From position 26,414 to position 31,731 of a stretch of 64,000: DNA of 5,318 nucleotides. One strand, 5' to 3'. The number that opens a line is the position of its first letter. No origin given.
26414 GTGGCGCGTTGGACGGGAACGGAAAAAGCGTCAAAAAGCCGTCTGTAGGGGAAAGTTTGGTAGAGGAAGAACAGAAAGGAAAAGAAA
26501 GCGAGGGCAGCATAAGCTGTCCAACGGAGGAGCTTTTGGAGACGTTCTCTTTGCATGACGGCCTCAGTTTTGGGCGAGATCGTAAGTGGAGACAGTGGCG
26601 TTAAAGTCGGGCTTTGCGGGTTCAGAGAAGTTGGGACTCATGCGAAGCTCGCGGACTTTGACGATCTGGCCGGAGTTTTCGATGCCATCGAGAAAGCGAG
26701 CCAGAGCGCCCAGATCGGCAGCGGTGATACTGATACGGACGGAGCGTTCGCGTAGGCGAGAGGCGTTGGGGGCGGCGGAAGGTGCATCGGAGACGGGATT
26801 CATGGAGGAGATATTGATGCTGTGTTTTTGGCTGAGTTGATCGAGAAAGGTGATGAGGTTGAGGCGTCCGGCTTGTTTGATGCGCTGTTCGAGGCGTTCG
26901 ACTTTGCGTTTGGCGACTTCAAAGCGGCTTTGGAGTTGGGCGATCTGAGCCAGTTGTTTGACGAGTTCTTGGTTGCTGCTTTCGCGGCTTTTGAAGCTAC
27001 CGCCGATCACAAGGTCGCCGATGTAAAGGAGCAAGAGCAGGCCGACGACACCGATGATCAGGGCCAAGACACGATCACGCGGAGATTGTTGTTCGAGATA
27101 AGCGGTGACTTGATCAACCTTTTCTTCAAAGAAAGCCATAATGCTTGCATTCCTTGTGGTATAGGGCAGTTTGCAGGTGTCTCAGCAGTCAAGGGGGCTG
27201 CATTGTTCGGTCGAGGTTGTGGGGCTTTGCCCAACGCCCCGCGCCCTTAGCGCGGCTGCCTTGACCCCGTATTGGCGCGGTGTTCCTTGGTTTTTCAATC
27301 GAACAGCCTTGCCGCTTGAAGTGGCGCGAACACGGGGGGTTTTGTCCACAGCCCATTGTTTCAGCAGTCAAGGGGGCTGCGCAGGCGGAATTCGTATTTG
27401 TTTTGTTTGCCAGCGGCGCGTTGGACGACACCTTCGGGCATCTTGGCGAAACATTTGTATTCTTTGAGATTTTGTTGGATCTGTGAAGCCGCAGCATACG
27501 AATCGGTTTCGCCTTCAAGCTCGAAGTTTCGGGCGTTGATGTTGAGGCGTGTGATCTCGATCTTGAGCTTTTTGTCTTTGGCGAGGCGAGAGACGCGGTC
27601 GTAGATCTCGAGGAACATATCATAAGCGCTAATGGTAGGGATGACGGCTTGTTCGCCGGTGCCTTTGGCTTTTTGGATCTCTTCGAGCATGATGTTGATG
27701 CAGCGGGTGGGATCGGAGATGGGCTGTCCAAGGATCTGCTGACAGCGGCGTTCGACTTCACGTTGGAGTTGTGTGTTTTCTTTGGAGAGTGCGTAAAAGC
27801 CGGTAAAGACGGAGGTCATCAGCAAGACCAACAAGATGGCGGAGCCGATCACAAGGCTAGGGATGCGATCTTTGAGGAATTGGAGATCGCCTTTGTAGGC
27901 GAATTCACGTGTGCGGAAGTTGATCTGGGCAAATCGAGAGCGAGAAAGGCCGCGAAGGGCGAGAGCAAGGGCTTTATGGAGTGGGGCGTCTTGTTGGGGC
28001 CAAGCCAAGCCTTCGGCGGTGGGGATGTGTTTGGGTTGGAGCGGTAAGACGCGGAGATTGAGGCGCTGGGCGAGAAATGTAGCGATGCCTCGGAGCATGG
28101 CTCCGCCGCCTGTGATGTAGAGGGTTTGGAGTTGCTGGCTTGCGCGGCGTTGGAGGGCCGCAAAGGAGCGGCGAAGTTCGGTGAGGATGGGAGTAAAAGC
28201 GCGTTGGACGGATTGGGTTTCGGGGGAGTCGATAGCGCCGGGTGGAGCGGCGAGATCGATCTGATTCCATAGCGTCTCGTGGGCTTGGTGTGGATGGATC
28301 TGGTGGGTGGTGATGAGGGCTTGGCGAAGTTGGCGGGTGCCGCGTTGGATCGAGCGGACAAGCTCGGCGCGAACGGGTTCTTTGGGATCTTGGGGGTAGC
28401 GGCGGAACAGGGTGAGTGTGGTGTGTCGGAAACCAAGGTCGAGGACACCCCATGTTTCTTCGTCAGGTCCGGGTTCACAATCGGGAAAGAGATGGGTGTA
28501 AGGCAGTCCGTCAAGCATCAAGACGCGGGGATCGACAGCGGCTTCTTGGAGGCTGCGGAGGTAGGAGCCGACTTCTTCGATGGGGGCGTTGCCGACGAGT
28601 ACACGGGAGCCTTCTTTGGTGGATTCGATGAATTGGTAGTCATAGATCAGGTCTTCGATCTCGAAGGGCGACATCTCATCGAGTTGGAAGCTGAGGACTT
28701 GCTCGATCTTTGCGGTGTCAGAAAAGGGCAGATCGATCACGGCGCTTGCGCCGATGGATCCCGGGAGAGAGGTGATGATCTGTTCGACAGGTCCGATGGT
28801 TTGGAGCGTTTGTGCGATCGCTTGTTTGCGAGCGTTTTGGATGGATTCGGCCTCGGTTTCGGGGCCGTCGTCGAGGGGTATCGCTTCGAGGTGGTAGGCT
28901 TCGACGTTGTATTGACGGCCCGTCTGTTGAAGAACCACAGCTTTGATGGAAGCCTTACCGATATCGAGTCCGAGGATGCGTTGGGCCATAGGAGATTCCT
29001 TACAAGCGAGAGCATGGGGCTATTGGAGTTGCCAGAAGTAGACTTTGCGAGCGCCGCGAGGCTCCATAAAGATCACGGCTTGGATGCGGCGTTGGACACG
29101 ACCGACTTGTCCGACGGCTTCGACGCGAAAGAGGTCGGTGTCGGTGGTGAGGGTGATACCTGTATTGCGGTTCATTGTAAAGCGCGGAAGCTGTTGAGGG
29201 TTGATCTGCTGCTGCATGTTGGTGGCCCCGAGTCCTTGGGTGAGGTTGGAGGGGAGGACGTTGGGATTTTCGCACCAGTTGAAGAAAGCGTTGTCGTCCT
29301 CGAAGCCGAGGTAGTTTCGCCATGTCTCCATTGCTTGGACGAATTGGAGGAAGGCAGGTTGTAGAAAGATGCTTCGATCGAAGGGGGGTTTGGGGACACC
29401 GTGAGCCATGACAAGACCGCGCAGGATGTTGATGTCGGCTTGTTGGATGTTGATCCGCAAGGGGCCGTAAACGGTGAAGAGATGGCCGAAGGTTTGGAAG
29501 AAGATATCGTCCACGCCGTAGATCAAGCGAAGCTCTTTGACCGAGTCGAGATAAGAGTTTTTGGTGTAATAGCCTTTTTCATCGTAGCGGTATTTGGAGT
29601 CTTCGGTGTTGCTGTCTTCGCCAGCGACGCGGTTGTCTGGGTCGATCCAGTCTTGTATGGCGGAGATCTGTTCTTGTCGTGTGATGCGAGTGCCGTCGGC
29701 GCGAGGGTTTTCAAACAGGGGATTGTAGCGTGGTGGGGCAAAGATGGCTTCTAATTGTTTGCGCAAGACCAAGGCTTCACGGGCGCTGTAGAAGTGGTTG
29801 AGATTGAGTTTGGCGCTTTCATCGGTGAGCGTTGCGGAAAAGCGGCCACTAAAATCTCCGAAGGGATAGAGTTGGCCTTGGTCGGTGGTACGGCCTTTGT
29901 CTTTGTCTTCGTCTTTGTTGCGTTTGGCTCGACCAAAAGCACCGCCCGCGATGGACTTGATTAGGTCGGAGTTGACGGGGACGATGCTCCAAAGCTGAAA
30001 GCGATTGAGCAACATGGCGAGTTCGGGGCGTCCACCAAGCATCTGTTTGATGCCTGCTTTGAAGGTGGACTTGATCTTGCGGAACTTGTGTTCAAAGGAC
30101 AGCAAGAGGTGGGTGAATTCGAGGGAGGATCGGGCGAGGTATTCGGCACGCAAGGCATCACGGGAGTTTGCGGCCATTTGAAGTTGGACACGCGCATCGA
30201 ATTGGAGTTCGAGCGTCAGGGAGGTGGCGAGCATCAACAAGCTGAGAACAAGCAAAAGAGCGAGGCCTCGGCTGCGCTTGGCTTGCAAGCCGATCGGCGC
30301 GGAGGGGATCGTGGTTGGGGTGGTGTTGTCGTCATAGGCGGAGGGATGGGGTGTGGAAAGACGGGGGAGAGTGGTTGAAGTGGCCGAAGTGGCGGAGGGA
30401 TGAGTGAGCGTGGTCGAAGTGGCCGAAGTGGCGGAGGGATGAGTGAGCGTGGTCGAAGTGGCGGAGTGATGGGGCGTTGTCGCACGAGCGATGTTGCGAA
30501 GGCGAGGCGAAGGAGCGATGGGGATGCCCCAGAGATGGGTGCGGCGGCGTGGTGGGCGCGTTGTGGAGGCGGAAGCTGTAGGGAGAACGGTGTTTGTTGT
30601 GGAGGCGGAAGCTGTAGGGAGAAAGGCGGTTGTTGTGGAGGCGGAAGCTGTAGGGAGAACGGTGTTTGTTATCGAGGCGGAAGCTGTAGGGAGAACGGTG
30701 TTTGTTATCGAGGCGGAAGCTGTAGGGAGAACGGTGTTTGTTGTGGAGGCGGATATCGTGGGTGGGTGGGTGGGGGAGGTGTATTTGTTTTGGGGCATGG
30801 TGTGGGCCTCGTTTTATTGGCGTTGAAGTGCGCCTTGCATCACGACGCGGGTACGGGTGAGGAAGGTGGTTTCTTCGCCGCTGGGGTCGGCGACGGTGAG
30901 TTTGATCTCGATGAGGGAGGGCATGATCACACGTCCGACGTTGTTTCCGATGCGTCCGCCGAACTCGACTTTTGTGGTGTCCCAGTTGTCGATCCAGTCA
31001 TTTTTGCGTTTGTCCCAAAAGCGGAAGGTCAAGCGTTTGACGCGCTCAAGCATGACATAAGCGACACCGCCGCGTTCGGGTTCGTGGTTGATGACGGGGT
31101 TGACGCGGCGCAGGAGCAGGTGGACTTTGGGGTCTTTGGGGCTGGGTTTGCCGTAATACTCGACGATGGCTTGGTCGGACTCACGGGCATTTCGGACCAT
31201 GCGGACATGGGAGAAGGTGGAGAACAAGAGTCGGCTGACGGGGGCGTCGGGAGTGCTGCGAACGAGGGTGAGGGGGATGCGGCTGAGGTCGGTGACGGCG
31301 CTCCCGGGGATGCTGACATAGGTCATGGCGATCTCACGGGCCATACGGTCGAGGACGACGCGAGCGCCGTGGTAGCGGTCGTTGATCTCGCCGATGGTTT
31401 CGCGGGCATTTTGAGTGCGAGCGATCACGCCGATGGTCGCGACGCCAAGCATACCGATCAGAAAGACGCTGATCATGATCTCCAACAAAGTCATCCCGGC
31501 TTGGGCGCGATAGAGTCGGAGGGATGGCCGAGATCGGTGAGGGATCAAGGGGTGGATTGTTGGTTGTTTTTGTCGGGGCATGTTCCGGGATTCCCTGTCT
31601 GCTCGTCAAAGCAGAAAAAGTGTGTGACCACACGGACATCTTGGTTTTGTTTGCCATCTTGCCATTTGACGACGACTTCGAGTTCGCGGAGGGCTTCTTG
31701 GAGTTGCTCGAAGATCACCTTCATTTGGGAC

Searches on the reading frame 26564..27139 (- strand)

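Call 38: search_protein_families(library=pfam, proteins=[window:26564-27139:-], max_evalue=0.001)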
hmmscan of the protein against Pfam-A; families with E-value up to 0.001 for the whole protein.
window:26564-27139:- (191 aa): 1 family
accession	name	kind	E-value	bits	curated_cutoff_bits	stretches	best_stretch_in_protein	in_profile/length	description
PF04612.17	T2SSM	-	9.9e-08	32.8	27.8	1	9-167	2-141/160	Type II secretion system (T2SS), protein M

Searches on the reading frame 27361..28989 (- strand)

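Call 36: search_protein_families(library=pfam, proteins=[window:27361-28989:-], max_evalue=0.001)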
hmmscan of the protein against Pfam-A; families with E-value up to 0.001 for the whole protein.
window:27361-28989:- (542 aa): 1 family
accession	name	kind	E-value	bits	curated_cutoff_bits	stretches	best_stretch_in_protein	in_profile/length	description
PF11104.14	PilM_2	-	3.6e-14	52.9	27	1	7-319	1-307/340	Type IV pilus assembly protein PilM;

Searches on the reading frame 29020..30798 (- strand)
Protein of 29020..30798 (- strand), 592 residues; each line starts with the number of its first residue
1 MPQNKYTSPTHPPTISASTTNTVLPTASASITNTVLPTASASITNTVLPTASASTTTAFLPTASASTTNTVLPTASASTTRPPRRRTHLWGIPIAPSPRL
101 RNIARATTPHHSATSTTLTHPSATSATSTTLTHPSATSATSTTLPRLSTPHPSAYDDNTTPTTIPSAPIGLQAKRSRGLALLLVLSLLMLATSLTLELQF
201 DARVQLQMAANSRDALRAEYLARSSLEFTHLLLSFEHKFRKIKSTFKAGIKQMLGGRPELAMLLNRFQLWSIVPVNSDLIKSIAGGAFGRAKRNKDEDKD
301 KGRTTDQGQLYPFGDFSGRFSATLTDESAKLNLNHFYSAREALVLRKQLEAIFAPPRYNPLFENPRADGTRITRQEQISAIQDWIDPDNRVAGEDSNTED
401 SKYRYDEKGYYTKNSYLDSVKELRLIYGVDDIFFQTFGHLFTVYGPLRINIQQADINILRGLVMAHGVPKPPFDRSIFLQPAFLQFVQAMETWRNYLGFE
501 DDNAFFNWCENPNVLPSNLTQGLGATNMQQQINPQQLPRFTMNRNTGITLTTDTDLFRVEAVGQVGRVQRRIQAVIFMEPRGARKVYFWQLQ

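Call 36: search_protein_families(library=pfam, proteins=[window:29020-30798:-], max_evalue=0.001)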
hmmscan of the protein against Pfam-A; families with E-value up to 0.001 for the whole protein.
window:29020-30798:- (592 aa): 1 family
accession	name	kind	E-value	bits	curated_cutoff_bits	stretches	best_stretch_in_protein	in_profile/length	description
PF21687.3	T2SSK_1st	-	7.3e-09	36.8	26.2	1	330-439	2-100/107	Type II secretion system (T2SS), protein K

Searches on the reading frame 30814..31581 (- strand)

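Call 36: search_protein_families(library=pfam, proteins=[window:30814-31581:-], max_evalue=0.001)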
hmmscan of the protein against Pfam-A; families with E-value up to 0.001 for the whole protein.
window:30814-31581:- (255 aa): 2 families
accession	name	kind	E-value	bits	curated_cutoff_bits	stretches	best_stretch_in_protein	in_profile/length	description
PF11612.13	T2SSJ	-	5.8e-07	30.3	28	1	112-232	32-132/140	Type II secretion system (T2SS), protein J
PF07963.17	N_methyl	-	4.5e-05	23.3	21.2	1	25-48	2-25/27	Prokaryotic N-terminal methylation motif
